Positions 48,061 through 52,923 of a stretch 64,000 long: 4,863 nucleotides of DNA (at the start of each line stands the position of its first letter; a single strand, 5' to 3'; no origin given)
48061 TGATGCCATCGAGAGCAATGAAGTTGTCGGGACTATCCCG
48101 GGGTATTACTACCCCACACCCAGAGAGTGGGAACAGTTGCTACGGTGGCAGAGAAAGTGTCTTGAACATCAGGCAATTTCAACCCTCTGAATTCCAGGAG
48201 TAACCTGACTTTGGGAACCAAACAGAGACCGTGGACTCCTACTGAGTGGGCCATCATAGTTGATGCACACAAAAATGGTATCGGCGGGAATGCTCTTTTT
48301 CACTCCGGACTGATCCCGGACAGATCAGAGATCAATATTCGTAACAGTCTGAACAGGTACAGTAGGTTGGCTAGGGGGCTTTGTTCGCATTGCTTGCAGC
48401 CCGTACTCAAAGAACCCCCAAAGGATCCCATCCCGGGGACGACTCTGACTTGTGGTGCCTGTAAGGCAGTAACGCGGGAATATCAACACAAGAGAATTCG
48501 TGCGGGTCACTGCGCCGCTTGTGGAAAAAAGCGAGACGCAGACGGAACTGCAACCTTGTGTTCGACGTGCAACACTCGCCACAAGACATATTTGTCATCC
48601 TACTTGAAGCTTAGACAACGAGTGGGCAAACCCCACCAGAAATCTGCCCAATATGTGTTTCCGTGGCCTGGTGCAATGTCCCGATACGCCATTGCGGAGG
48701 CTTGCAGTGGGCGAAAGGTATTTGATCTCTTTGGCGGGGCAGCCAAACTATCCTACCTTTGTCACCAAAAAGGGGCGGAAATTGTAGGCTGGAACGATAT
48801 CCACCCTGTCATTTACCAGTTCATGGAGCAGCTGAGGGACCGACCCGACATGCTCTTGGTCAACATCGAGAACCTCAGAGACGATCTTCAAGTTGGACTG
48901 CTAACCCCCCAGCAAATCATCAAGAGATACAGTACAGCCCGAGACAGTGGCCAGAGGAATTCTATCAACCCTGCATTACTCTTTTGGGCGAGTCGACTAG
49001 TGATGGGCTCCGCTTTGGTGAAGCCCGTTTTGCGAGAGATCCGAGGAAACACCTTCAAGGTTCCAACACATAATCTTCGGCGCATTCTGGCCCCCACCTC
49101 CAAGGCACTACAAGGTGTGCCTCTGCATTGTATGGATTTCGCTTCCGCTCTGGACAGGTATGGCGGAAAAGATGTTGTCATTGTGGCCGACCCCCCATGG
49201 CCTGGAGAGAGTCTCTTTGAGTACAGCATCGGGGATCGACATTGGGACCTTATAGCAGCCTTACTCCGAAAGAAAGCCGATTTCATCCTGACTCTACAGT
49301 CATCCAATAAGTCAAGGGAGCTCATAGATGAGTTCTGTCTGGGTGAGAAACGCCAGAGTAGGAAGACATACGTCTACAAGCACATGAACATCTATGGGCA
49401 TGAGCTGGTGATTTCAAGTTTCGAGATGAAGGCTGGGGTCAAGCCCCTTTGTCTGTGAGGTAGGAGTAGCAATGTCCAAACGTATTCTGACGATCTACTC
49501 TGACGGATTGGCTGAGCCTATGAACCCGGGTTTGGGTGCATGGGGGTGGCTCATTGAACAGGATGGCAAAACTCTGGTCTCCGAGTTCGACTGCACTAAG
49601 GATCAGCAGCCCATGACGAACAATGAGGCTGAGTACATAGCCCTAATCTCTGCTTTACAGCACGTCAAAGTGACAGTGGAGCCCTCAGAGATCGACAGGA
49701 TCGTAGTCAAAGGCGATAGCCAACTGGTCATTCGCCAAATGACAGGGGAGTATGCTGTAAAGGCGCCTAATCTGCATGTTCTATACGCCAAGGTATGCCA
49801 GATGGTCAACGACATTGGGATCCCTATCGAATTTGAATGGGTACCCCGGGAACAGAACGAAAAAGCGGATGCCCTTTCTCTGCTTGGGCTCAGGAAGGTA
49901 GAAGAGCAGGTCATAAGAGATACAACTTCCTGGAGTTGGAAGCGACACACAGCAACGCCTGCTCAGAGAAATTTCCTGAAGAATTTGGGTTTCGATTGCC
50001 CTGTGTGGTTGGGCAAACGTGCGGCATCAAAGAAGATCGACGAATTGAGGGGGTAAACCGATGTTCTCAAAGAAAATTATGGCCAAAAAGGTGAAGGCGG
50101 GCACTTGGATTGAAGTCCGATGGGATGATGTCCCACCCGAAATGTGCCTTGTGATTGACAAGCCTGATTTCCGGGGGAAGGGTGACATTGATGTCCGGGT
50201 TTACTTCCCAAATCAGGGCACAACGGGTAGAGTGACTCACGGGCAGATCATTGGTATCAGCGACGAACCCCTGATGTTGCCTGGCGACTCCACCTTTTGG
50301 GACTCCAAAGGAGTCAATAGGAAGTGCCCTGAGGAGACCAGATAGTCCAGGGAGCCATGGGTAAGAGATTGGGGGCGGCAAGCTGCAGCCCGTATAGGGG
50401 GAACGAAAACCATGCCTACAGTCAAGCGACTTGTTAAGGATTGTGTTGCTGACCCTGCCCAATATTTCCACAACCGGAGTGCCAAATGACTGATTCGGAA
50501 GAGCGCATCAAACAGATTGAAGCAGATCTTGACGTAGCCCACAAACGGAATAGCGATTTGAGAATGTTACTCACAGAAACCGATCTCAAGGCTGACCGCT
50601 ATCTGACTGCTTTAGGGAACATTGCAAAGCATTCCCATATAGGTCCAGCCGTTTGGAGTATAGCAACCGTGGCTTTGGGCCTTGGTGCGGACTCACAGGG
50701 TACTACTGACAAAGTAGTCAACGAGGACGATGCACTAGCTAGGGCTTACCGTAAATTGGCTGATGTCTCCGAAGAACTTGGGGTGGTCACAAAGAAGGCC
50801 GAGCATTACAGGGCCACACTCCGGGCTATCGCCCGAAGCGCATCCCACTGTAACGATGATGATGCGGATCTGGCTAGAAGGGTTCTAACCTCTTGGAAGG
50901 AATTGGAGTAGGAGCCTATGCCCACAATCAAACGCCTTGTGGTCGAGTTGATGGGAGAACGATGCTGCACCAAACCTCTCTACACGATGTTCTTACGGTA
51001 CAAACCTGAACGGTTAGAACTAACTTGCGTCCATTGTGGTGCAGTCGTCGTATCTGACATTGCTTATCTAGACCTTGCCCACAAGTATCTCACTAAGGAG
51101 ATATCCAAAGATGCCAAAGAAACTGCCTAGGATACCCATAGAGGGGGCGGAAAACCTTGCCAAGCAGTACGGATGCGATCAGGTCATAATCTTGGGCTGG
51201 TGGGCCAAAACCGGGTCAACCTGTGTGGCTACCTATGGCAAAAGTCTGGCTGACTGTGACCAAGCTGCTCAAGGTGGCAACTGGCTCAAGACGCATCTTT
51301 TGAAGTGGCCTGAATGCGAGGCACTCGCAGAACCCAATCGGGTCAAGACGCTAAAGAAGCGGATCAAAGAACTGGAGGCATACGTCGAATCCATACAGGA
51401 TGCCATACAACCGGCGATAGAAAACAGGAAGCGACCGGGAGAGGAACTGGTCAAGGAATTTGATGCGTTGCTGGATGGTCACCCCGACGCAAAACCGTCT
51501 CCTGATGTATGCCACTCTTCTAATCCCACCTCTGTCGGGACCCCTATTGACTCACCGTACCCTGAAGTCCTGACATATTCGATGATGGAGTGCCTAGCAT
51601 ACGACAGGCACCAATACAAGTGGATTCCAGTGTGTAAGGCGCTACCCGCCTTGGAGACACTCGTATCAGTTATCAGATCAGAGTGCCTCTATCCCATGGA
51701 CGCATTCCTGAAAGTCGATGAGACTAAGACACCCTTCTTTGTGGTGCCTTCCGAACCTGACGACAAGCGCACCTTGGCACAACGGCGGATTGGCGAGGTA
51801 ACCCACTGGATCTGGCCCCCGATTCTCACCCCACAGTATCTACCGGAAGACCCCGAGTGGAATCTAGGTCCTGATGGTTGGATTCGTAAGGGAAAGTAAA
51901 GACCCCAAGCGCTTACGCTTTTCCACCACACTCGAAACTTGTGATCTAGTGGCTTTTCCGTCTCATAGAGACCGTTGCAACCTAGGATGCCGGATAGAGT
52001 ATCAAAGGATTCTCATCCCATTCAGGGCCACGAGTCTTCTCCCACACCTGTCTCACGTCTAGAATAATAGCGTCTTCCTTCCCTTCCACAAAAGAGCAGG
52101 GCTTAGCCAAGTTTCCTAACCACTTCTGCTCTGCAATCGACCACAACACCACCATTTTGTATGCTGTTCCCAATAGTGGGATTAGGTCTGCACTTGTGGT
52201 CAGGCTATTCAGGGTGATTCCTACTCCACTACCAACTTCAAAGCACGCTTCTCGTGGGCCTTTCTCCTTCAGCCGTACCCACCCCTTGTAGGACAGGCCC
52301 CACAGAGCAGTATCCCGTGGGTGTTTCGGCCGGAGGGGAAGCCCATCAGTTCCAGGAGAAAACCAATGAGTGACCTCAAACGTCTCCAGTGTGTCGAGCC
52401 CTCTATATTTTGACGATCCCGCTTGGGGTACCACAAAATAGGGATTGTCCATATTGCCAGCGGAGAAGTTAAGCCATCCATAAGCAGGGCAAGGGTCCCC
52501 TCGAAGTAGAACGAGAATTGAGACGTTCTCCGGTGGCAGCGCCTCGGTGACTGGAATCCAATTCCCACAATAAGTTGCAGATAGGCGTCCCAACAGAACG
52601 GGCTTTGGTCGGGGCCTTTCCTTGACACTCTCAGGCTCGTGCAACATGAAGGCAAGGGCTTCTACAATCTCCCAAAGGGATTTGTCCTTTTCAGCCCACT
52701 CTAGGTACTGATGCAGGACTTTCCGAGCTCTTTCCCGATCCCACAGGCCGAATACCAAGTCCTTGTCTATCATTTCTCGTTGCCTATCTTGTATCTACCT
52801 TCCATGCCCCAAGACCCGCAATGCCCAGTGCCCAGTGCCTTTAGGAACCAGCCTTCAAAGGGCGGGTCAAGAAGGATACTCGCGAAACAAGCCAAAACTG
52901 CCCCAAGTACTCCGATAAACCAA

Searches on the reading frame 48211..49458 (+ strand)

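Call 11: search_protein_families(library=pfam, proteins=[window:48211-49458:+], max_evalue=0.001)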
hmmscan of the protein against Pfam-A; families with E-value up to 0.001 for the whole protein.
window:48211-49458:+ (415 aa): 1 family
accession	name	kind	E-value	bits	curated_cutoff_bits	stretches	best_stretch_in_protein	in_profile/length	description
PF02086.21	MethyltransfD12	-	0.00037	20.8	22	0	166-382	20-245/253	D12 class N6 adenine-specific DNA methyltransferase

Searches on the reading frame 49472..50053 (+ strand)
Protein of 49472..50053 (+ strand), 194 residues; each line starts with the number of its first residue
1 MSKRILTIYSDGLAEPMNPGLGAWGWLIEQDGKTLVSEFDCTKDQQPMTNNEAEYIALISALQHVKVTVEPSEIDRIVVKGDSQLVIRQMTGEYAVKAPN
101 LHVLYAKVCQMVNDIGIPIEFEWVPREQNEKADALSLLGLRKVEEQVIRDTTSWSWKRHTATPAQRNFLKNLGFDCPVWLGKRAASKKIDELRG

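Call 77: search_protein_families(library=pfam, proteins=[window:49472-50053:+], max_evalue=0.01)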
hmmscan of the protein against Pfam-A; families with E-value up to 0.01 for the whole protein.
window:49472-50053:+ (194 aa): 3 families
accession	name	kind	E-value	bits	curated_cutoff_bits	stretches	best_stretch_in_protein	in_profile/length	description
PF13456.12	RVT_3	-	1e-13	51.7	21.6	1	17-136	8-120/123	Reverse transcriptase-like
PF00075.30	RNase_H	-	2.6e-07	31.3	25.8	1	6-92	4-77/141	RNase H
PF23942.1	DUF7277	-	0.004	18.3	27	1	63-137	11-83/87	Domain of unknown function (DUF7277)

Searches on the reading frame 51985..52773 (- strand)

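Call 55: search_protein_families(library=pfam, proteins=[window:51985-52773:-], max_evalue=0.01)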
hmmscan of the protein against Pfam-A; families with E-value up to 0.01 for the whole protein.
window:51985-52773:- (263 aa): 1 family
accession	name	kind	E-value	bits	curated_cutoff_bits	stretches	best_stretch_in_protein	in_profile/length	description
PF04448.17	DUF551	-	0.0034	18.6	22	1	72-137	2-60/68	Protein of unknown function (DUF551)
